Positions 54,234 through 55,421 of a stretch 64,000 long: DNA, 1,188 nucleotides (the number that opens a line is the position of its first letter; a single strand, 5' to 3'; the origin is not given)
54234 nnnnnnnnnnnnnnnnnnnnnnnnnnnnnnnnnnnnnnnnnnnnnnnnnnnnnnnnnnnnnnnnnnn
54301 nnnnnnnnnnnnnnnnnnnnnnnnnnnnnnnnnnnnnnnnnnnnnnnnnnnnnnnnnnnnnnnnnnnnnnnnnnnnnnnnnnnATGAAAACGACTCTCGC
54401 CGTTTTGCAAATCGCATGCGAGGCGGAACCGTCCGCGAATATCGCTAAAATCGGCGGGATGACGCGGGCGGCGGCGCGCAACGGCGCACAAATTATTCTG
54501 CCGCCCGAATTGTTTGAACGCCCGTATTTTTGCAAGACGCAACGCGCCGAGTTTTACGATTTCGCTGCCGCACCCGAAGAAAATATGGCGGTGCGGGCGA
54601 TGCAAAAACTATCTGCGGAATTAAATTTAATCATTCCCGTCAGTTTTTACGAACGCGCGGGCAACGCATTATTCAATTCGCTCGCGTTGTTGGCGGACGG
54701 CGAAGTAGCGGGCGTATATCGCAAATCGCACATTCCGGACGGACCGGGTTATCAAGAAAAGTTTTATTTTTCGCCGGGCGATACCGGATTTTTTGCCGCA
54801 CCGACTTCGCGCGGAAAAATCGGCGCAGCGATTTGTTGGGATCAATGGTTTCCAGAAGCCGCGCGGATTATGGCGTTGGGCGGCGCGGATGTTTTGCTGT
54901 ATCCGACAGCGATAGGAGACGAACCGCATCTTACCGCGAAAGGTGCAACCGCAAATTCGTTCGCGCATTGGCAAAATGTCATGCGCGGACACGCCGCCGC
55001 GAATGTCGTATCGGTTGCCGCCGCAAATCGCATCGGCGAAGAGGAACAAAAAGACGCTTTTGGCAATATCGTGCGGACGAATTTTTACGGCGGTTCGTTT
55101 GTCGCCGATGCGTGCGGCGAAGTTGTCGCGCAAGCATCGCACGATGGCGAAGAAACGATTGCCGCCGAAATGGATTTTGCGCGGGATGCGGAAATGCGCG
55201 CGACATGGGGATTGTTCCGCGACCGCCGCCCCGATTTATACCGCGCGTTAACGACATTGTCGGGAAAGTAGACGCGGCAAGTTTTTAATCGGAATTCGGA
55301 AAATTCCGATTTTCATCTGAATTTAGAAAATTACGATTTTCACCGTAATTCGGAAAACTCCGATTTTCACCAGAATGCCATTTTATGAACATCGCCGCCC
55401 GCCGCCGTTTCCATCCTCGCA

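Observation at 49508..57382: soxBDAG sarcosine-oxidase-like operon translationally coupled to an N-carbamoylputrescine-amidase homolog and followed by an omega-aminotransferase: a putative undescribed N-alkyl-amine / polyamine catabolic module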

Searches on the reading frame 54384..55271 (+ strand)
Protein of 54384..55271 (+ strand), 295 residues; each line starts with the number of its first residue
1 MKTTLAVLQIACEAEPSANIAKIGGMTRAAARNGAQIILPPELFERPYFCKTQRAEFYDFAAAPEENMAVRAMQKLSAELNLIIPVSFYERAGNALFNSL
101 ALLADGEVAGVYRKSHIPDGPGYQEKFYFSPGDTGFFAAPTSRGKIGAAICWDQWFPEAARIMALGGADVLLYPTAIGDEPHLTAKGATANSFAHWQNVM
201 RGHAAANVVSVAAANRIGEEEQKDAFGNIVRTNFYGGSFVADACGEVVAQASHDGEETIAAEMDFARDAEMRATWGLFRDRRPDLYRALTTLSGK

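Call 5: search_protein_families(library=pfam, proteins=[window:54384-55271:+])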
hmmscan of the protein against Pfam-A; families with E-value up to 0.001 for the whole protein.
window:54384-55271:+ (295 aa): 1 family
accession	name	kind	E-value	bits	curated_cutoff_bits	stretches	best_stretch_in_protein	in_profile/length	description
PF00795.27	CN_hydrolase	-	1.1e-47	162.9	23.2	1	5-271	2-254/256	Carbon-nitrogen hydrolase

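Call 6: search_protein_families(library=ncbifam, proteins=[window:54384-55271:+])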
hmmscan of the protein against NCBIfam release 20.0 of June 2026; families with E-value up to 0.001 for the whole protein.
window:54384-55271:+ (295 aa): 10 families
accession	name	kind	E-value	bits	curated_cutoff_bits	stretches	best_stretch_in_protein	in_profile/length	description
TIGR03381.1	agmatine_aguB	equivalog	1.4e-114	382.2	410.25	1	4-289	2-279/279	N-carbamoylputrescine amidase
NF040852.1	nitrile_Arch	equivalog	6.3e-31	107.5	500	1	15-287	14-261/262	nitrilase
NF010588.0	PRK13981.1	equivalog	6e-22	77.7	479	1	6-269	8-251/546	NAD+ synthase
NF033621.1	de_GSH_amidase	exception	2.7e-17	63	355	1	5-282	2-254/260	deaminated glutathione amidase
NF002730.0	PRK02628.1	equivalog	2.6e-10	39.1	473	1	13-133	24-141/677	NAD(+) synthase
NF009803.0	PRK13287.1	equivalog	2.7e-09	36.3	406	1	86-277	101-271/333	formamidase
TIGR04048.1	nitrile_sll0784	equivalog_domain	1e-08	34.5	502.6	1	17-266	18-270/301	Nit6803 family nitrilase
TIGR00546.1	lnt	equivalog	4.9e-08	32.5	132.9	1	126-175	299-348/395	apolipoprotein N-acyltransferase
NF043013.1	DeGluthAmidYersProt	equivalog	8.3e-08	31.7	500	1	4-272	5-259/278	deaminated glutathione amidase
NF007757.0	PRK10438.1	equivalog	2.1e-07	30.4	249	1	63-280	56-249/256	amidohydrolase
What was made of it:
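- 54384..55271 (+): aguB: N-carbamoylputrescine amidase homolog (295 aa); its start overlaps the soxG stop (ATGA). PF00795; TIGR03381 at 382 bits, just below the 410 cut-off (calls 5, 6).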

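Call 8: find_encoding_contigs(protein=window:54384-55271:+, flank=10000, max_places=10)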
Protein window:54384-55271:+ (295 aa): no gene with exactly this product is on record in the collection.
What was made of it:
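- Tried and rejected: Exact-sequence look-up of the window's AguB from the 54384 start found nothing (call 8).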

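Call 20: find_homologous_proteins(query=window:54384-55271:+, max_evalue=1e-30)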
Query window:54384-55271:+ (295 aa): 8000 proteins with E <= 1e-30 among 8000 candidates; the best 120 are listed.
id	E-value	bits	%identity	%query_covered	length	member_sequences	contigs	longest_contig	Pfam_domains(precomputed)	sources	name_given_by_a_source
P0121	1.3e-193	660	99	100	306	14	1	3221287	PF00795.28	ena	-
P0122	7.1e-156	536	79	100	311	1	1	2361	PF00795.28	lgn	-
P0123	7.3e-155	532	80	100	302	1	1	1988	PF00795.28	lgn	-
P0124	6.8e-153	526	79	100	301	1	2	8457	PF00795.28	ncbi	ncbi:MAG: nitrilase-related carbon-nitrogen hydrolase [Gammaproteobacteria bacterium]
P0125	9.1e-149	512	77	100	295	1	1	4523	PF00795.28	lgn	-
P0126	4.0e-143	494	74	100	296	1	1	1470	PF00795.28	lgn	-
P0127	2.0e-139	482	72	100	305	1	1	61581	PF00795.28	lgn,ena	-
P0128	7.8e-138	477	76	92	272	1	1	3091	PF00795.28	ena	-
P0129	1.8e-130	452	68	100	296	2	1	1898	PF00795.28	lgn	-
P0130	1.1e-129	450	68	100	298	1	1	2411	PF00795.28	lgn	-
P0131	5.0e-127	441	69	97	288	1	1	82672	PF00795.28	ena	-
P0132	2.3e-125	436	66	99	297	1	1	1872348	PF00795.28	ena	-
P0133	3.8e-124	432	66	100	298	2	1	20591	PF00795.28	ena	-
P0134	5.2e-124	431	64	100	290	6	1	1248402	PF00795.28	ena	-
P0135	9.3e-123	427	65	99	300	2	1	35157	PF00795.28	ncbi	-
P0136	6.7e-122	424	65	100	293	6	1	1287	PF00795.28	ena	-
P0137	1.5e-121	423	64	99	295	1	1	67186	PF00795.28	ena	-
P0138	2.1e-120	419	67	97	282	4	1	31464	PF00795.28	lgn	-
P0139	2.6e-120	419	64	100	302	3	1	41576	PF00795.28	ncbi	-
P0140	3.2e-117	409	65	98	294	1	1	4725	PF00795.28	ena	-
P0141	1.1e-115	404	63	100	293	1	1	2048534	PF00795.28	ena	-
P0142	1.0e-111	391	61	99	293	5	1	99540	PF00795.28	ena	-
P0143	1.1e-110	387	62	99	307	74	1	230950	PF00795.28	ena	-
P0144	1.1e-110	387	58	98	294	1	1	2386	PF00795.28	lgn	-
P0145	2.6e-110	386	61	98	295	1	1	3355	PF00795.28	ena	-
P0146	2.4e-109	383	58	98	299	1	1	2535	PF00795.28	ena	-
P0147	1.0e-107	378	58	99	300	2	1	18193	PF00795.28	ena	-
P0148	1.8e-107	377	60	98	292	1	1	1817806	PF00795.28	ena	-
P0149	1.9e-107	377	58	99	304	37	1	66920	PF00795.28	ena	-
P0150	2.2e-107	377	57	99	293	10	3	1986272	PF00795.28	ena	-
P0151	1.3e-106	374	58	99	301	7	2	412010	PF00795.28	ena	-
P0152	2.1e-106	373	60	98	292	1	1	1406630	PF00795.28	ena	-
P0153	2.1e-104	367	57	99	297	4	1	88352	PF00795.28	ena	-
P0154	6.9e-104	365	58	100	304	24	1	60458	PF00795.28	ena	-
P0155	8.8e-104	365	59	98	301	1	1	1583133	PF00795.28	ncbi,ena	-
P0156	9.6e-104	365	59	99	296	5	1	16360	PF00795.28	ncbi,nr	ncbi:MAG: N-carbamoylputrescine amidase [Proteobacteria bacterium]|nr:N-carbamoylputrescine amidase 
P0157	1.4e-103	364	60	99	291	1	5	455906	PF00795.28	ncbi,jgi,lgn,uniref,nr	ncbi:N-carbamoylputrescine amidase [Candidatus Persebacteraceae bacterium Df01]|jgi:N-carbamoylputre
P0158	3.0e-103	363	58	98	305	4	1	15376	PF00795.28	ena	-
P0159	3.7e-103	363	59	98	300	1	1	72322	PF00795.28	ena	-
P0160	1.3e-102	361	58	99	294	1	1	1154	PF00795.28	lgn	-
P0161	5.4e-102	359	58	99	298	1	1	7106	PF00795.28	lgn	-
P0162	2.3e-101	357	59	99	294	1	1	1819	PF00795.28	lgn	-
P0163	3.3e-101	356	57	99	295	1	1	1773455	PF00795.28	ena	-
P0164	4.1e-100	353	58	97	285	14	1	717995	PF00795.28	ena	-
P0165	8.5e-100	352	58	98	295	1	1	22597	PF00795.28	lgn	-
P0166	2.3e-99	350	57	98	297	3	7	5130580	PF00795.28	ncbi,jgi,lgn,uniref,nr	ncbi:N-carbamoylputrescine amidase [Tistrella bauzanensis]|jgi:N-carbamoylputrescine amidase|uniref:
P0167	2.4e-99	350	57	98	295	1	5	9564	PF00795.28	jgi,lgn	-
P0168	1.0e-98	348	54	100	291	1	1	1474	PF00795.28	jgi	jgi:N-carbamoylputrescine amidase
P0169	1.5e-98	348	56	98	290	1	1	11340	PF00795.28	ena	-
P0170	3.5e-98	346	56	100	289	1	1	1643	PF00795.28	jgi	jgi:N-carbamoylputrescine amidase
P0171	4.0e-98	346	55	100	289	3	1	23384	PF00795.28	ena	-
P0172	7.4e-98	345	58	99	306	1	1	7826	PF00795.28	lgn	-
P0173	1.0e-97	345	54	99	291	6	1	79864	PF00795.28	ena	-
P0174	1.1e-97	345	56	98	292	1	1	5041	PF00795.28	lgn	-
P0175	1.3e-97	345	56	99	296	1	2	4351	PF00795.28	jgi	-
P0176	1.8e-97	344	56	99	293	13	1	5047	PF00795.28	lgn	-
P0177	1.9e-97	344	56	99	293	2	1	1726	PF00795.28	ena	-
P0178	2.0e-97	344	56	100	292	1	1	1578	PF00795.28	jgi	jgi:N-carbamoylputrescine amidase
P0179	2.0e-97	344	56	99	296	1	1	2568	PF00795.28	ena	-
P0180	3.3e-97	343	56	100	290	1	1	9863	PF00795.28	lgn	-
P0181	3.8e-97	343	58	99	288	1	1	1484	PF00795.28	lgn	-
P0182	5.2e-97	343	56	99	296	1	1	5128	PF00795.28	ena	-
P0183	5.3e-97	343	55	100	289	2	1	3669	PF00795.28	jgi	jgi:N-carbamoylputrescine amidase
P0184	6.0e-97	342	56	100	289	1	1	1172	PF00795.28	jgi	jgi:N-carbamoylputrescine amidase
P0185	7.3e-97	342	56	100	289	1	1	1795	PF00795.28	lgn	-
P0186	9.7e-97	342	54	99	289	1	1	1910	PF00795.28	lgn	-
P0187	1.4e-96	341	54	98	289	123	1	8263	PF00795.28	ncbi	-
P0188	1.5e-96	341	56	99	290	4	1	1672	PF00795.28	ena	-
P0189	1.6e-96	341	54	100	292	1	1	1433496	PF00795.28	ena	-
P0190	2.0e-96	341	56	98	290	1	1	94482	PF00795.28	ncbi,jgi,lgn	ncbi:MAG: N-carbamoylputrescine amidase [Ruminococcus sp.]|jgi:N-carbamoylputrescine amidase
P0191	2.0e-96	341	55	99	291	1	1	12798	PF00795.28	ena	-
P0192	2.7e-96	340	54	98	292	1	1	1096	PF00795.28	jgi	-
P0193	2.8e-96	340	54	100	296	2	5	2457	PF00795.28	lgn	-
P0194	2.9e-96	340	56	100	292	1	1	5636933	PF00795.28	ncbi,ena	-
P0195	3.0e-96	340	55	100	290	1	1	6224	PF00795.28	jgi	jgi:N-carbamoylputrescine amidase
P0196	3.3e-96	340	54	100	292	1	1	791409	PF00795.28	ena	-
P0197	4.2e-96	340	56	99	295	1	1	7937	PF00795.28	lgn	-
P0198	4.7e-96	339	53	99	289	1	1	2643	PF00795.28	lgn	-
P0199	4.9e-96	339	55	100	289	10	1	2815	PF00795.28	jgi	jgi:N-carbamoylputrescine amidase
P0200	4.9e-96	339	55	99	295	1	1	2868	PF00795.28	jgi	-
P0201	5.0e-96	339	55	99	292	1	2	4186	PF00795.28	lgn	-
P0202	5.3e-96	339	55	99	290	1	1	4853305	PF00795.28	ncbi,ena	-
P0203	5.8e-96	339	56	97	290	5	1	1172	PF00795.28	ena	-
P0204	6.2e-96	339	54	99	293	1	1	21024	PF00795.28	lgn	-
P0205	6.7e-96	339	55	99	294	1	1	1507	PF00795.28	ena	-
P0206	8.3e-96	339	55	99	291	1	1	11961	PF00795.28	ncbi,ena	-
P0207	8.7e-96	339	55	100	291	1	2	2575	PF00795.28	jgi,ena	-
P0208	8.9e-96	338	54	97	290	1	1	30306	PF00795.28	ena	-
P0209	9.2e-96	338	55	99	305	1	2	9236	PF00795.28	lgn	-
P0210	9.8e-96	338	55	100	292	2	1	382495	PF00795.28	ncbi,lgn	-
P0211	1.0e-95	338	54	100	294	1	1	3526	PF00795.28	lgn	-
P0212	1.1e-95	338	56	99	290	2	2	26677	PF00795.28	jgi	jgi:N-carbamoylputrescine amidase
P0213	1.1e-95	338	56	98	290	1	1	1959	PF00795.28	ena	-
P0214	1.1e-95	338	55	100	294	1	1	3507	PF00795.28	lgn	-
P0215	1.2e-95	338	56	99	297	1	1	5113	PF00795.28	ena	-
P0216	1.2e-95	338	55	99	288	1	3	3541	PF00795.28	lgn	-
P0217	1.3e-95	338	55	99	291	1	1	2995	PF00795.28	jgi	jgi:N-carbamoylputrescine amidase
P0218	1.3e-95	338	56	100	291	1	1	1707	PF00795.28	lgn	-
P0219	1.3e-95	338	55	99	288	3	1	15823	PF00795.28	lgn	-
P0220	1.3e-95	338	56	100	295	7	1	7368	PF00795.28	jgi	jgi:N-carbamoylputrescine amidase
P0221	1.4e-95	338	55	98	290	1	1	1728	PF00795.28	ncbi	-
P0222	1.4e-95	338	56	99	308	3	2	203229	PF00795.28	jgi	jgi:N-carbamoylputrescine amidase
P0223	1.4e-95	338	54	99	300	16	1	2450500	PF00795.28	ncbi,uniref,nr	ncbi:N-carbamoylputrescine amidase [Azospirillum cavernae]|uniref:N-carbamoylputrescine amidase n=1 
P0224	1.5e-95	338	55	99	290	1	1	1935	PF00795.28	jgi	jgi:N-carbamoylputrescine amidase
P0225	1.5e-95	338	57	96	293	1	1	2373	PF00795.28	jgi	jgi:N-carbamoylputrescine amidase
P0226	1.6e-95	338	56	99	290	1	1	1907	PF00795.28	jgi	jgi:N-carbamoylputrescine amidase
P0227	1.8e-95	338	-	-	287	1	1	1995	PF00795.28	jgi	jgi:N-carbamoylputrescine amidase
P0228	2.0e-95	337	55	99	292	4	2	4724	PF00795.28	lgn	-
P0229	2.1e-95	337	54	100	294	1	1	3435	PF00795.28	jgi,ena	-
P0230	2.5e-95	337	55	98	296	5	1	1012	PF00795.28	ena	-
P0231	2.9e-95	337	55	99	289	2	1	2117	PF00795.28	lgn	-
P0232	3.1e-95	337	55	99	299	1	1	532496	PF00795.28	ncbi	-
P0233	3.2e-95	337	54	98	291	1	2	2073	PF00795.28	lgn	-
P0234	3.3e-95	337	54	98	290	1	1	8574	PF00795.28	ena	-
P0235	3.3e-95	337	55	100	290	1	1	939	PF00795.28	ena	-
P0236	3.5e-95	337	55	97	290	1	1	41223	PF00795.28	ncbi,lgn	-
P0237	3.5e-95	337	55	97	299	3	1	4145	PF00795.28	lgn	-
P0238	3.7e-95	336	54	98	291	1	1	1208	PF00795.28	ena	-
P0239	3.9e-95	336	55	99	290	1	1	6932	PF00795.28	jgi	jgi:N-carbamoylputrescine amidase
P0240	3.9e-95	336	54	100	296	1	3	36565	PF00795.28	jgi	jgi:N-carbamoylputrescine amidase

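Call 21: find_encoding_contigs(protein=P0127, flank=8000, max_places=2)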
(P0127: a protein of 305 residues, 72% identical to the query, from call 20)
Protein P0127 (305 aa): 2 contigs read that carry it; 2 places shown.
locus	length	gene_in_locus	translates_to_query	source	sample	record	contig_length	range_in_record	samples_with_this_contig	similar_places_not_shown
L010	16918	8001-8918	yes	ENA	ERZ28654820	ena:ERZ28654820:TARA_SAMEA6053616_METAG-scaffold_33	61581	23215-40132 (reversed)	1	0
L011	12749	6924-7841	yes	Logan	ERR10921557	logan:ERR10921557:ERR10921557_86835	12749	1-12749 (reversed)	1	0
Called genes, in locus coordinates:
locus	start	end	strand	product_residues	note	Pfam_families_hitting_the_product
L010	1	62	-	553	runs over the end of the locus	PF00795:CN_hydrolase, PF02540:NAD_synthase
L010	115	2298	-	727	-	-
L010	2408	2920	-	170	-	PF13534:Fer4_17 (faint), PF14697:Fer4_21 (faint), PF00037:Fer4 (weak), PF12838:Fer4_7, PF13183:Fer4_8 (weak), PF13187:Fer4_9, PF13237:Fer4_10, PF00037:Fer4, +5 more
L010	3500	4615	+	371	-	PF01571:GCV_T, PF08669:GCV_T_C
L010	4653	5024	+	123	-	PF01597:GCV_H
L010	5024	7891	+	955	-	PF02347:GDC-P, PF21478:GcvP2_C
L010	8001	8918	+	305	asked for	PF00795:CN_hydrolase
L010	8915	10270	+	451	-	PF00202:Aminotran_3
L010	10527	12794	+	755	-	PF05226:CHASE2, PF00211:Guanylate_cyc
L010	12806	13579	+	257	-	PF12706:Lactamase_B_2, PF02112:PDEase_II (weak)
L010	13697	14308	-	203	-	PF02589:LUD_dom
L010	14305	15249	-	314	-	PF00389:2-Hacid_dh, PF02826:2-Hacid_dh_C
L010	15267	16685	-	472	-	PF02589:LUD_dom, PF13187:Fer4_9 (faint), PF13183:Fer4_8, PF13534:Fer4_17 (weak)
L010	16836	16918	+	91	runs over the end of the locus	PF13467:RHH_4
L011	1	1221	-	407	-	?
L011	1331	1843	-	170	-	PF13534:Fer4_17 (faint), PF14697:Fer4_21 (faint), PF00037:Fer4 (weak), PF12838:Fer4_7, PF13183:Fer4_8 (weak), PF13187:Fer4_9, PF13237:Fer4_10, PF00037:Fer4, +5 more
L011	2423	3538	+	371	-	PF01571:GCV_T, PF08669:GCV_T_C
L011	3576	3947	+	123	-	PF01597:GCV_H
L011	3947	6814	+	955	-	PF02347:GDC-P, PF21478:GcvP2_C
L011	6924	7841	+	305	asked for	PF00795:CN_hydrolase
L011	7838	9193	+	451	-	PF00202:Aminotran_3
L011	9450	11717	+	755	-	PF05226:CHASE2, PF00211:Guanylate_cyc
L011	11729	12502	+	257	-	PF12706:Lactamase_B_2, PF02112:PDEase_II (weak)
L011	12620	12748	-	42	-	?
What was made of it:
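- In L010 the aguB-aminotransferase pair lies 110 bp after gcvT-H-P (call 21).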

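Call 22: find_encoding_contigs(protein=P0163, flank=8000, max_places=2)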
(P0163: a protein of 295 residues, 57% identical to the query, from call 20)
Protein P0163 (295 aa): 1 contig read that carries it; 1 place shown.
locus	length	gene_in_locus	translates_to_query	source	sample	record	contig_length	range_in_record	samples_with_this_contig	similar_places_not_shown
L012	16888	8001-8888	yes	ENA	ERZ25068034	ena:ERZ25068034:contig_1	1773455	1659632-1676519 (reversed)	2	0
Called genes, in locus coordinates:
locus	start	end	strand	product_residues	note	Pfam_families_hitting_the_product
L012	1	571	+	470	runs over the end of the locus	PF01435:Peptidase_M48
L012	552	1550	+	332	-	PF02424:ApbE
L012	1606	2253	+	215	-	PF03193:RsgA_GTPase (faint), PF02421:FeoB_N, PF00350:Dynamin_N (faint), PF01926:MMR_HSR1, PF00009:GTP_EFTU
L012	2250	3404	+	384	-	PF01790:LGT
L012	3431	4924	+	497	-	PF00171:Aldedh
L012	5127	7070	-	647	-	PF00999:Na_H_Exchanger, PF02254:TrkA_N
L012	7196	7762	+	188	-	PF08207:EFP_N, PF01132:EFP, PF09285:Elong-fact-P_C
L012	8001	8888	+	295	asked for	PF00795:CN_hydrolase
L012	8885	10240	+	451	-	PF00202:Aminotran_3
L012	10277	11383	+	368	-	PF05222:AlaDh_PNT_N, PF07992:Pyr_redox_2 (weak), PF01262:AlaDh_PNT_C, PF02826:2-Hacid_dh_C (weak), PF01488:Shikimate_DH (faint)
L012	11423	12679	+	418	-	PF00120:Gln-synt_C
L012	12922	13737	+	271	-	PF00557:Peptidase_M24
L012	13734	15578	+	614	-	PF03901:Glyco_transf_22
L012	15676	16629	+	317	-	PF00174:Oxidored_molyb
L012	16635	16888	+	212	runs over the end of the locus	PF01794:Ferric_reduct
